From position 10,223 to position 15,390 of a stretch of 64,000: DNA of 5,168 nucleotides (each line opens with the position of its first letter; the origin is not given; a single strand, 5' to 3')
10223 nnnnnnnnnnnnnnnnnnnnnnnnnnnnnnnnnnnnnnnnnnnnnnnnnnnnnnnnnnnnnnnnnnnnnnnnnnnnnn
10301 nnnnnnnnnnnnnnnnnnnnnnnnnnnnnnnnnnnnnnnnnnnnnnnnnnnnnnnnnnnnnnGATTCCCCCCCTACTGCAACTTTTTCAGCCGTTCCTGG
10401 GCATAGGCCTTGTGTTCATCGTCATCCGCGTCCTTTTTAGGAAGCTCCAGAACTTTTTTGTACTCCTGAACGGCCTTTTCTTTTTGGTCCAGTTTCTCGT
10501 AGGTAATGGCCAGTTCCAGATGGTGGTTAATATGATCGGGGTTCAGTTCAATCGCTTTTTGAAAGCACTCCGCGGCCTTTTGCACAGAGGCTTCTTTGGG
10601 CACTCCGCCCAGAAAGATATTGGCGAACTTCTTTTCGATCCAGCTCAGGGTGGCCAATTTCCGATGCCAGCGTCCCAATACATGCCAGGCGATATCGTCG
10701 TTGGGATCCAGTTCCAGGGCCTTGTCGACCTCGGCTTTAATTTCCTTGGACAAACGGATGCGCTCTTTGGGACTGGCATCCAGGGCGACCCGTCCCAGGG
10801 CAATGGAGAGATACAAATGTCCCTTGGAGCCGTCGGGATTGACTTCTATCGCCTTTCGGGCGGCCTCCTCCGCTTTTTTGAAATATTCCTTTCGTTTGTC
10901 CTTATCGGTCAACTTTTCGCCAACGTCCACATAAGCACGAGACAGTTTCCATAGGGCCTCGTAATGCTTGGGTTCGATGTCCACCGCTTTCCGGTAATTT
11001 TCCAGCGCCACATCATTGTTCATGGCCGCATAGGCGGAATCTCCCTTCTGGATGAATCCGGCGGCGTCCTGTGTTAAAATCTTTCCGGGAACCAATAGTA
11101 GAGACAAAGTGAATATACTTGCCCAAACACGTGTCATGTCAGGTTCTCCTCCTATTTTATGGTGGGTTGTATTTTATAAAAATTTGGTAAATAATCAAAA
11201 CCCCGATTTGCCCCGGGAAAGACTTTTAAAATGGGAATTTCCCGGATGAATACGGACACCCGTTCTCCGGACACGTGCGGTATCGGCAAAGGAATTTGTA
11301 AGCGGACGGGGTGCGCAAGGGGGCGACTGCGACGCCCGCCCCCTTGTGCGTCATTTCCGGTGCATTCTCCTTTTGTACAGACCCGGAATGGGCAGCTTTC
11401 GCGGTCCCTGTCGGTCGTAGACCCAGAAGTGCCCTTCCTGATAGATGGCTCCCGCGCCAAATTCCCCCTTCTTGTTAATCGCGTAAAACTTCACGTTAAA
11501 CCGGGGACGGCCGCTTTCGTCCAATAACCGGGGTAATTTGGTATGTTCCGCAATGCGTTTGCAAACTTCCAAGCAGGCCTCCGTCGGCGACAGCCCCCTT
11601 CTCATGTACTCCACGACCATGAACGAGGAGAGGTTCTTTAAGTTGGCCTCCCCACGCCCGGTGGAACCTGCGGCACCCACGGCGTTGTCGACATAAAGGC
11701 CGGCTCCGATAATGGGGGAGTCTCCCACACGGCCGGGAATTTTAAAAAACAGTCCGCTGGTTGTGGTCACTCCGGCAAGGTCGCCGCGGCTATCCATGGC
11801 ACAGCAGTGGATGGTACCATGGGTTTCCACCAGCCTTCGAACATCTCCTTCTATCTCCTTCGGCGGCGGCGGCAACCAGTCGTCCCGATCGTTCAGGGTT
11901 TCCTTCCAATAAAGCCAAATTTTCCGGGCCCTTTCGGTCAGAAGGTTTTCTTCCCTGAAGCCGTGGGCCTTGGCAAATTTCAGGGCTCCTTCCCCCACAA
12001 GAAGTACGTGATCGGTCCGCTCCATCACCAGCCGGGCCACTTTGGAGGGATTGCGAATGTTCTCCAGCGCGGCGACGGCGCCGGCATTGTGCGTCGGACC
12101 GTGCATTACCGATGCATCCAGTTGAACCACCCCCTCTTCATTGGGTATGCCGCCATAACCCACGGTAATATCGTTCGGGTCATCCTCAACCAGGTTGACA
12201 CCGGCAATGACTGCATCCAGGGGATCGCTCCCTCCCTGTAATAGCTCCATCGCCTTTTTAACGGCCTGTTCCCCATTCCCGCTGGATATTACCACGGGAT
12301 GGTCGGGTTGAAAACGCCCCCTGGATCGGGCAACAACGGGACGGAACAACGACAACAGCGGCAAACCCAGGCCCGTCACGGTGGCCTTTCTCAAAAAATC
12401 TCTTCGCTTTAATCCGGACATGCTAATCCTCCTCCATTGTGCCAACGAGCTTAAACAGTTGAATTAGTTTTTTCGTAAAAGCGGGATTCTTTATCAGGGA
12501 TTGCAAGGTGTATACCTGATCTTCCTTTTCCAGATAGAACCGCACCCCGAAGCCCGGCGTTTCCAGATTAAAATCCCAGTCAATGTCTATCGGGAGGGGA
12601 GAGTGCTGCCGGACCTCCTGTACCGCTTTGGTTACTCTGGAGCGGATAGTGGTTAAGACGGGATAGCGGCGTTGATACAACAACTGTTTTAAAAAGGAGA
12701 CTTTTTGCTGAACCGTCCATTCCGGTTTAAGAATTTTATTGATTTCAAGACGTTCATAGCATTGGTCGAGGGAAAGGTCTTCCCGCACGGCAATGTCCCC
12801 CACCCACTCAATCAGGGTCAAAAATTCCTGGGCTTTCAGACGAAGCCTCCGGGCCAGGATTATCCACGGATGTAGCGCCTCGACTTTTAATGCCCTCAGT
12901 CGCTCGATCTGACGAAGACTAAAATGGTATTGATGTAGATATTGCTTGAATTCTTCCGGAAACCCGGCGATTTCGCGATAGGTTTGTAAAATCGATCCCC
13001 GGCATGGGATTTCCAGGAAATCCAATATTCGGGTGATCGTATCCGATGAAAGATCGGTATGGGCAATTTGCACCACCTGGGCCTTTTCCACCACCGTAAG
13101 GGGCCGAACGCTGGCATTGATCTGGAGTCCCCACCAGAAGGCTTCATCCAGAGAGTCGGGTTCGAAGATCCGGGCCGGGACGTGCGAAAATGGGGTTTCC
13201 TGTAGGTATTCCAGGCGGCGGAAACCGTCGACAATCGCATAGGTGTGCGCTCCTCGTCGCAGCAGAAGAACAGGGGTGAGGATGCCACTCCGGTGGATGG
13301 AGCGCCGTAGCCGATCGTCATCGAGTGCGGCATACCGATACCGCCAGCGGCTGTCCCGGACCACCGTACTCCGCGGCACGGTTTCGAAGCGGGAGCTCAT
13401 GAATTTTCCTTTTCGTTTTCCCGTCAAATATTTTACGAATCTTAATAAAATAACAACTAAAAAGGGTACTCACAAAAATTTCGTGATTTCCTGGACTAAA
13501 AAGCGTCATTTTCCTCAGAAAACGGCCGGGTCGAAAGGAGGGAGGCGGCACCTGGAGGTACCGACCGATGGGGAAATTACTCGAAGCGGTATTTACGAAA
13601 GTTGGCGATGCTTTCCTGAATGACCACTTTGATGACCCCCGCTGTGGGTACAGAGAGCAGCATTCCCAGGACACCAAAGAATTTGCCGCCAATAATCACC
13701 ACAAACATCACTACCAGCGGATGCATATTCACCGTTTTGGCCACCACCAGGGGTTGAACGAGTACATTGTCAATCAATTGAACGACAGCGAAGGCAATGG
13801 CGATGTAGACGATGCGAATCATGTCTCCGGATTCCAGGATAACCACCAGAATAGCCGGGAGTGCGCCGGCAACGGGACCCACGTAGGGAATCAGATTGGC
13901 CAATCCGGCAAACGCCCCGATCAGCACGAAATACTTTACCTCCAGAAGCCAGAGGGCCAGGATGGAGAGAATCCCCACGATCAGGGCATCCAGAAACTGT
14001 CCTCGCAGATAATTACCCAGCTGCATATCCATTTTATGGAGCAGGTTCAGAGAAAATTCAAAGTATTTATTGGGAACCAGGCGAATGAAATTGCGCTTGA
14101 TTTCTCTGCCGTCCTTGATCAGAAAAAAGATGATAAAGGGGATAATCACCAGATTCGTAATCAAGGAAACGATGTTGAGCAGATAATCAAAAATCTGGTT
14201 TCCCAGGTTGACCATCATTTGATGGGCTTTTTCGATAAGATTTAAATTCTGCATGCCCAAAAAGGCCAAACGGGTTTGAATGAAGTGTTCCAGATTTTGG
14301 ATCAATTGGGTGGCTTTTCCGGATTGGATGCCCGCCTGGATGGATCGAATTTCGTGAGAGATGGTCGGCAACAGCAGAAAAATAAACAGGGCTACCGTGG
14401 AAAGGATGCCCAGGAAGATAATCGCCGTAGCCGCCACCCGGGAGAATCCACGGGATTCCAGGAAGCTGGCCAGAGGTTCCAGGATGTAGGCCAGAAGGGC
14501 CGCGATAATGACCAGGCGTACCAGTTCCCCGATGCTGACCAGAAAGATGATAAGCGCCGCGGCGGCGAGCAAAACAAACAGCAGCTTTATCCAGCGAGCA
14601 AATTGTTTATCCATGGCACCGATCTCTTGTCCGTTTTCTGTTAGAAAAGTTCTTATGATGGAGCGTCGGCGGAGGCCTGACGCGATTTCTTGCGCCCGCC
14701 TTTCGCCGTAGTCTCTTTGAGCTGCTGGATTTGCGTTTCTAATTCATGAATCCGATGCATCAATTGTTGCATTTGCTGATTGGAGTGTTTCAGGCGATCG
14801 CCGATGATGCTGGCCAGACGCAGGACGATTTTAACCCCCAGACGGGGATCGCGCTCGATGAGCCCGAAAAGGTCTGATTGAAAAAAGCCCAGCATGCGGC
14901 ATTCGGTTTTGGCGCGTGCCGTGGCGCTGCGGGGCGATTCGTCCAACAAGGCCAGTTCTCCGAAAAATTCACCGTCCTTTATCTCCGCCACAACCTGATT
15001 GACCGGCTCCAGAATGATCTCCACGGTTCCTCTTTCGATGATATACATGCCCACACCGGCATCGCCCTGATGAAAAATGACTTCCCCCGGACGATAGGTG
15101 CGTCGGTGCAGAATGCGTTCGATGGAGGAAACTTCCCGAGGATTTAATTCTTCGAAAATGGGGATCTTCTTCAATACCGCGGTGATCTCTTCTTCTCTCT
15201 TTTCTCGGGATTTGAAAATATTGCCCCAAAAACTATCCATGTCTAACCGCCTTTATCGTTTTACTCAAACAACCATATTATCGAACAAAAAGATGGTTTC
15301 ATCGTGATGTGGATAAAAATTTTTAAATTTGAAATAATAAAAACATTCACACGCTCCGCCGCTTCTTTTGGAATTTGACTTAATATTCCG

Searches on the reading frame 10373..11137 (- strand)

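Call 45: search_protein_families(library=pfam, proteins=[window:10373-11137:-], max_evalue=0.0001)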
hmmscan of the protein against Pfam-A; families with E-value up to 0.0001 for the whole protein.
window:10373-11137:- (254 aa): 13 families
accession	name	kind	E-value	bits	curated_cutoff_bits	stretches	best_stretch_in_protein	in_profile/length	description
PF21033.3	RMD1-3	-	6.9e-25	88.1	26.7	1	59-239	39-219/235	Regulator of microtubule dynamics protein 1-3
PF13431.12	TPR_17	-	1e-17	63.3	24.4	1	191-224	1-34/34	Tetratricopeptide repeat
PF13414.12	TPR_11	-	1.6e-15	56.9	26.8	0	186-216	11-41/42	TPR repeat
PF00515.34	TPR_1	-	2.5e-14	52.8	27.8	0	186-202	18-34/34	Tetratricopeptide repeat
PF13181.12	TPR_8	-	8.8e-13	47.8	25.7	0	208-235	6-33/34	Tetratricopeptide repeat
PF07719.23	TPR_2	-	1.9e-12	46.7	27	0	186-202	18-34/34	Tetratricopeptide repeat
PF13432.12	TPR_16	-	1.5e-11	44.9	32.7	0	30-69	2-41/65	Tetratricopeptide repeat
PF06552.18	TOM20_plant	-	5.3e-10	39.8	20.6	1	44-110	54-120/187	Plant specific mitochondrial import receptor subunit TOM20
PF13428.12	TPR_14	-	5.6e-10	39.3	23.5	0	185-210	17-42/44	Tetratricopeptide repeat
PF14559.12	TPR_19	-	5e-09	36.8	25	0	186-236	8-58/68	Tetratricopeptide repeat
PF23914.1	TPR_CcmH_CycH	-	5.9e-07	29.9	42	0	181-236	99-154/158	Cytochrome c-type biogenesis protein H TPR domain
PF13424.12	TPR_12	-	4.2e-06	27.3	30.1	0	186-234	20-76/77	Tetratricopeptide repeat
PF13174.12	TPR_6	-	3.1e-05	24.8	26.3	0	207-231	4-28/33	Tetratricopeptide repeat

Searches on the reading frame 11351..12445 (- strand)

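Call 45: search_protein_families(library=pfam, proteins=[window:11351-12445:-], max_evalue=0.0001)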
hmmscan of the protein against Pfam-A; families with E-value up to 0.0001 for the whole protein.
window:11351-12445:- (364 aa): 1 family
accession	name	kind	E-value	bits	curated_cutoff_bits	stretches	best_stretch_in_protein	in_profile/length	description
PF01112.23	Asparaginase_2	-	3.9e-67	227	27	1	59-302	27-269/309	Asparaginase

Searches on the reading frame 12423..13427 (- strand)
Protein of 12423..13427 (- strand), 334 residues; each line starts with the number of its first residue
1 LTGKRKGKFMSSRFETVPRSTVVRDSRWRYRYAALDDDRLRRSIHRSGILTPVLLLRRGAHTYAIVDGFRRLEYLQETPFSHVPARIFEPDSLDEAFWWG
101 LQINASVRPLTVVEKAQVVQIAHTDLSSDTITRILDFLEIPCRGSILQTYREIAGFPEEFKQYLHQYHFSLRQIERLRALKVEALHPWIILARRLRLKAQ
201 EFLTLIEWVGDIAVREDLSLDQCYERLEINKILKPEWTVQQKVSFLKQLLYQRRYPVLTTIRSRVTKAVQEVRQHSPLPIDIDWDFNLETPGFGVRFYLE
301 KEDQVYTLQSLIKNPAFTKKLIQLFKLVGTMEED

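Call 45: search_protein_families(library=pfam, proteins=[window:12423-13427:-], max_evalue=0.0001)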
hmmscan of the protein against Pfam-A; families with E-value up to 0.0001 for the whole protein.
window:12423-13427:- (334 aa): 1 family
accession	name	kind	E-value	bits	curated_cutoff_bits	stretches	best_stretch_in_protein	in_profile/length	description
PF02195.25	ParB_N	-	3.1e-05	24.4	26.3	1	38-88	28-78/95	ParB N-terminal domain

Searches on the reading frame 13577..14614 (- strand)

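Call 46: search_protein_families(library=pfam, proteins=[window:13577-14614:-], max_evalue=0.0001)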
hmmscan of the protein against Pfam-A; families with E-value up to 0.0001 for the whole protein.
window:13577-14614:- (345 aa): 1 family
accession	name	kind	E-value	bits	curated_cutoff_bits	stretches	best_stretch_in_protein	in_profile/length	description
PF01594.21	AI-2E_transport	-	4.9e-63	213.7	34.3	1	12-334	2-325/327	AI-2E family transporter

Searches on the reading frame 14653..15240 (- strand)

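Call 46: search_protein_families(library=pfam, proteins=[window:14653-15240:-], max_evalue=0.0001)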
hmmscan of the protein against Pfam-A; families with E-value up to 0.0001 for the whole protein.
window:14653-15240:- (195 aa): 1 family
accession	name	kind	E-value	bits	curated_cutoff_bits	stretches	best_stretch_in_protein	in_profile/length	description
PF00027.35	cNMP_binding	-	7.2e-24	84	27.5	1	46-131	1-89/89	Cyclic nucleotide-binding domain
